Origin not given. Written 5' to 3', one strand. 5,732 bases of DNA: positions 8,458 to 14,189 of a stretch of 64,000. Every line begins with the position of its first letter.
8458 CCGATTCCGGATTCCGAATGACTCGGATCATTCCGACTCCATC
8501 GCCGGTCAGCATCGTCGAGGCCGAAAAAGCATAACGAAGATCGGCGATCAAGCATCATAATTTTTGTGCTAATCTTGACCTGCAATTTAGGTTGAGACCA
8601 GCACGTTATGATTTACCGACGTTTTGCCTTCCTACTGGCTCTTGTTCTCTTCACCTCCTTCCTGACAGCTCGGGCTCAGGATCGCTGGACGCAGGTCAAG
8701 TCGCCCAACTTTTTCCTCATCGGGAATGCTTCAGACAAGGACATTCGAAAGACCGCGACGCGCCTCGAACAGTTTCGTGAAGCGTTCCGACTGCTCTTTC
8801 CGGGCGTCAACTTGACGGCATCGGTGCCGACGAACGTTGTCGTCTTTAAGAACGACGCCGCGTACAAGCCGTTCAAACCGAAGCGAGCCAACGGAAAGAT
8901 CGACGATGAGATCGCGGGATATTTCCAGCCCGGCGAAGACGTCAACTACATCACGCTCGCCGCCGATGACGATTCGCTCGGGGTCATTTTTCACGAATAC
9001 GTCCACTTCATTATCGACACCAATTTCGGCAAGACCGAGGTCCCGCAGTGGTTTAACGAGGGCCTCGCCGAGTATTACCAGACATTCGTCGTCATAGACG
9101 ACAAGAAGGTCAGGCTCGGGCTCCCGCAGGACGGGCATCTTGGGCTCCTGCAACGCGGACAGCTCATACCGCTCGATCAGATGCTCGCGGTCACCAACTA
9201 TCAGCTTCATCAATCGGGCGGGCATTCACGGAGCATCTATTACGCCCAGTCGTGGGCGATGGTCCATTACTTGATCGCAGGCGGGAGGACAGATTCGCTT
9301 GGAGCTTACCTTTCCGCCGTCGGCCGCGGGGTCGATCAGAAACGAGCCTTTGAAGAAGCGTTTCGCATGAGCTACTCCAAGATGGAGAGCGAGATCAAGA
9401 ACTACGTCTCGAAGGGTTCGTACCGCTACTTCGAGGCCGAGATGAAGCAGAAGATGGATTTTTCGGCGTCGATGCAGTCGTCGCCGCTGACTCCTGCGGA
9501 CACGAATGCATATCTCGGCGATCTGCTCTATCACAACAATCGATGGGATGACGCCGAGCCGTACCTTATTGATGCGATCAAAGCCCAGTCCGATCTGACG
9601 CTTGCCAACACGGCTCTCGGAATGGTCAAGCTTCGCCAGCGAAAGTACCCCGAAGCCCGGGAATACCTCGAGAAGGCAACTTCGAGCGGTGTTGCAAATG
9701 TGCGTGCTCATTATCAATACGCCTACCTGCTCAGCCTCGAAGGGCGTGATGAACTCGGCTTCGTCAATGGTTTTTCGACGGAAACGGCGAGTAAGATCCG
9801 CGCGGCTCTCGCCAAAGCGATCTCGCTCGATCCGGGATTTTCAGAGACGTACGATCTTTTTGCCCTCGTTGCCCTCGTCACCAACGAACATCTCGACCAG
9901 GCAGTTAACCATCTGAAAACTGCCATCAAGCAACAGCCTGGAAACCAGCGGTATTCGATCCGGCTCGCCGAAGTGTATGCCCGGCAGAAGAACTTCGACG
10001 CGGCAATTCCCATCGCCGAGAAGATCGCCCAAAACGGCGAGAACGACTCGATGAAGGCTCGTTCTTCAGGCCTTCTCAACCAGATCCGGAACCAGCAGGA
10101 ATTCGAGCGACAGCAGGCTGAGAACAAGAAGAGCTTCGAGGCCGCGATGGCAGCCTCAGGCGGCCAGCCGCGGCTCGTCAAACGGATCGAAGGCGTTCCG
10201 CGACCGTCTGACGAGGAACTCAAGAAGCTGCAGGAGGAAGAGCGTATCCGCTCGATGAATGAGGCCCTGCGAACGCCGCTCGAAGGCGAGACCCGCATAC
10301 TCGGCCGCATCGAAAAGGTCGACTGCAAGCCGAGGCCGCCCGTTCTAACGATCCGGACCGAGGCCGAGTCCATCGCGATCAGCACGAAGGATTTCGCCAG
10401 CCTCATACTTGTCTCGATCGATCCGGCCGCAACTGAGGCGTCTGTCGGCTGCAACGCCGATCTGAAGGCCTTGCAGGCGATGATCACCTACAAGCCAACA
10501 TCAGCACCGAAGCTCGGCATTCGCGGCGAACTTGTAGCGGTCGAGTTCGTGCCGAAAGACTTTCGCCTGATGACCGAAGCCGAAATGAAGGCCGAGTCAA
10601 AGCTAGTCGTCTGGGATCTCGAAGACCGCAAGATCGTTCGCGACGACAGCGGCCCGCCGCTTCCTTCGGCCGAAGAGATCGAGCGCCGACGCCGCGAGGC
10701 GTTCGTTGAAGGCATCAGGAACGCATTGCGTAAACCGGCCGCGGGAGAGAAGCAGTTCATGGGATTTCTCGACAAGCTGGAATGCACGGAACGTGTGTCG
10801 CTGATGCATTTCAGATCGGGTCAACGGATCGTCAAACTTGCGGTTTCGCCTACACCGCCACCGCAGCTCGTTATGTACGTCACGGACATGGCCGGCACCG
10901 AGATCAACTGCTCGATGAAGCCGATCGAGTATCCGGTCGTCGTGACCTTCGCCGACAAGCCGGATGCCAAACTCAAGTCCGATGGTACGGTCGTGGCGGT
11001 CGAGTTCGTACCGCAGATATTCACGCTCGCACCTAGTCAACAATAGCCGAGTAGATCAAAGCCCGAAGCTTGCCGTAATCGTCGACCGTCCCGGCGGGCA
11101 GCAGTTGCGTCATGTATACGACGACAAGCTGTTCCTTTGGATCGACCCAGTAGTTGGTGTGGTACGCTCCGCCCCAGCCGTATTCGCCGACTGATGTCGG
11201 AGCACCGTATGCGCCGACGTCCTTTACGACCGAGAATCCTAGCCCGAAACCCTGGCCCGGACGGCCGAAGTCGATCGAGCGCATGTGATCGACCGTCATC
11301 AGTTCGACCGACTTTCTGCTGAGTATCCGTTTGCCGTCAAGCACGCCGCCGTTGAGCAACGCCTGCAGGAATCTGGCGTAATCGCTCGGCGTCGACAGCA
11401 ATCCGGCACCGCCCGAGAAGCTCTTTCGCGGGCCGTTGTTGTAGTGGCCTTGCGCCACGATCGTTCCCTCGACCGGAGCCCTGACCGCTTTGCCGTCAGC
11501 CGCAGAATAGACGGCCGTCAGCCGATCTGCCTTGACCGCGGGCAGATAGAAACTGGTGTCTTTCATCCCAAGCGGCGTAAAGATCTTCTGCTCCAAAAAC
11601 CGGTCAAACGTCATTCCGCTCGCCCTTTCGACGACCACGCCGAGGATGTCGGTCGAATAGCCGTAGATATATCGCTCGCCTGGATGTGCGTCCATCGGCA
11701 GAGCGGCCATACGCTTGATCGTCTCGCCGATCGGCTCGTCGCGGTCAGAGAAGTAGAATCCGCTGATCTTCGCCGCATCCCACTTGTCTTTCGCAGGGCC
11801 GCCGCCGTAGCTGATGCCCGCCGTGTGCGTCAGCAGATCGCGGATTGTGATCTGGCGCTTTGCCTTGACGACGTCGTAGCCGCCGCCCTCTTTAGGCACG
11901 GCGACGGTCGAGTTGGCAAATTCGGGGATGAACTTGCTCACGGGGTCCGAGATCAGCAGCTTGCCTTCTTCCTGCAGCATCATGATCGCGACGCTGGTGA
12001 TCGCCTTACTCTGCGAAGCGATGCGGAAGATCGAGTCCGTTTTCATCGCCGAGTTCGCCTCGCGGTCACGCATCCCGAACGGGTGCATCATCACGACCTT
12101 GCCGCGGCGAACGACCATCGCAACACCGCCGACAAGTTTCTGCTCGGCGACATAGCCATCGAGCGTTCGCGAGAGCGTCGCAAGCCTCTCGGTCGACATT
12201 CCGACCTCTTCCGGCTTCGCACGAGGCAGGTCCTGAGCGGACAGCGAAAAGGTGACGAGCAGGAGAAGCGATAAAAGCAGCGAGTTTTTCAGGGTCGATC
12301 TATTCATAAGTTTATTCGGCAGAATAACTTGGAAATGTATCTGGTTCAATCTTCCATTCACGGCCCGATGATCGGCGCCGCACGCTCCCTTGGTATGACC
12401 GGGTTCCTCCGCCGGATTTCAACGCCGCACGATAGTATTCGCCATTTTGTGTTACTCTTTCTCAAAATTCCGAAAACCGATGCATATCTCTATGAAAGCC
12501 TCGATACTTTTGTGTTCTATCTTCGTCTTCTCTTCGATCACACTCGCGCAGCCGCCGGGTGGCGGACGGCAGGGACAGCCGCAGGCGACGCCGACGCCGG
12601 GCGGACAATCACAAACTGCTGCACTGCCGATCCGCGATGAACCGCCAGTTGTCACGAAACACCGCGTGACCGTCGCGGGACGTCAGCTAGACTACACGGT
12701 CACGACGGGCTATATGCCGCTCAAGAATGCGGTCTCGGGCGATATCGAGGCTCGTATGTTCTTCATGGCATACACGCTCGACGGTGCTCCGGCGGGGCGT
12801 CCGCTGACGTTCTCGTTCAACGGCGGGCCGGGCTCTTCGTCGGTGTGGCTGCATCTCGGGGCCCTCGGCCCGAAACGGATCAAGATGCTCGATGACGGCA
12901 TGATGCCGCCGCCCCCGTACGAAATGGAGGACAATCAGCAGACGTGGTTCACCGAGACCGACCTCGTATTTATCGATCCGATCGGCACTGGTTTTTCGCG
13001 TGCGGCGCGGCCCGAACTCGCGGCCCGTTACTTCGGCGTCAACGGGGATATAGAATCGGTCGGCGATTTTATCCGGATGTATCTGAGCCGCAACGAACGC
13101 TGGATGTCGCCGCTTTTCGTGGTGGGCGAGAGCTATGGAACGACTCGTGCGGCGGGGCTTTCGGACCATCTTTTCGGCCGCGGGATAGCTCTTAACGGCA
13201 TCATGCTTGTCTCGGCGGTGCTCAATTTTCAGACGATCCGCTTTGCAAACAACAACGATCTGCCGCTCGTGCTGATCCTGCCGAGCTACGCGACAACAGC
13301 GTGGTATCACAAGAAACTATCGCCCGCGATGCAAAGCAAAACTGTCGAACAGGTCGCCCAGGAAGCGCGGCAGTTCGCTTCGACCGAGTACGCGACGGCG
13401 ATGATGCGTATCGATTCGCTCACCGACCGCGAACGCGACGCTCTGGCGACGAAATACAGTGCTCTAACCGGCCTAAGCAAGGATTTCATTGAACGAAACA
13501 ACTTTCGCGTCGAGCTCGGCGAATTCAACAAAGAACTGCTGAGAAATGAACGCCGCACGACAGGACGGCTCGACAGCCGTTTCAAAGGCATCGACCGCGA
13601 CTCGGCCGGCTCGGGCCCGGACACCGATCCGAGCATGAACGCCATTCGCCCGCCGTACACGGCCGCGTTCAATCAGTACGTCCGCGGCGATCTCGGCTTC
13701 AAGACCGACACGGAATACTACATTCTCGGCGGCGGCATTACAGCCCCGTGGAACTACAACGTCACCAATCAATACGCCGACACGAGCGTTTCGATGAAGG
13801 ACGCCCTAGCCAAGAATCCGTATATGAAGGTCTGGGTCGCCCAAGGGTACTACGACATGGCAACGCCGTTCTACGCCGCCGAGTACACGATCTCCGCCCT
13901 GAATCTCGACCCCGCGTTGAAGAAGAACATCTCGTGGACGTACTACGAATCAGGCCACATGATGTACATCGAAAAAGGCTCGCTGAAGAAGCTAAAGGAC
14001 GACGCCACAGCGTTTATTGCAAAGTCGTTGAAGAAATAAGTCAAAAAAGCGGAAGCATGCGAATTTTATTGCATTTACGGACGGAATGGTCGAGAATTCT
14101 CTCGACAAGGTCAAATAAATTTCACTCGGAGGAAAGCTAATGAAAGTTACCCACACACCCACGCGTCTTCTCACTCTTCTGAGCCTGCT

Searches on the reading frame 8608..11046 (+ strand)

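Call 65: search_protein_families(library=pfam, proteins=[window:8608-11046:+], max_evalue=0.00001)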
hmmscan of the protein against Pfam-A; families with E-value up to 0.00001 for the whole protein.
window:8608-11046:+ (812 aa): 8 families
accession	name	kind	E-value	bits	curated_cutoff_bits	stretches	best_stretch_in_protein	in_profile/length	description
PF13432.12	TPR_16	-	1.1e-16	61.3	32.7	1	422-480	6-64/65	Tetratricopeptide repeat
PF14559.12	TPR_19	-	9.8e-12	45.5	25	1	426-480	4-58/68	Tetratricopeptide repeat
PF13428.12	TPR_14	-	8.5e-10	38.8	23.5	0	335-374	5-44/44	Tetratricopeptide repeat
PF13424.12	TPR_12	-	8e-09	36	30.1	0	301-358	5-72/77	Tetratricopeptide repeat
PF00515.34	TPR_1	-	5e-08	32.9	27.8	0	337-357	7-27/34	Tetratricopeptide repeat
PF07719.23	TPR_2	-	7.4e-08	32.4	27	0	336-357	6-27/34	Tetratricopeptide repeat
PF13374.12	TPR_10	-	9.6e-07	29.1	27.5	0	337-357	8-28/42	Tetratricopeptide repeat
PF13431.12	TPR_17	-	2.4e-06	27.8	24.4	0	436-467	2-33/34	Tetratricopeptide repeat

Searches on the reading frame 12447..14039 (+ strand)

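Call 65: search_protein_families(library=pfam, proteins=[window:12447-14039:+], max_evalue=0.00001)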
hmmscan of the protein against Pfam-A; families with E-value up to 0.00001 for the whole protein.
window:12447-14039:+ (530 aa): 1 family
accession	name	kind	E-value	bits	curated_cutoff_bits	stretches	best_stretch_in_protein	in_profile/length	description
PF00450.28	Peptidase_S10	-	1.6e-21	77.6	21.9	1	82-499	8-373/420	Serine carboxypeptidase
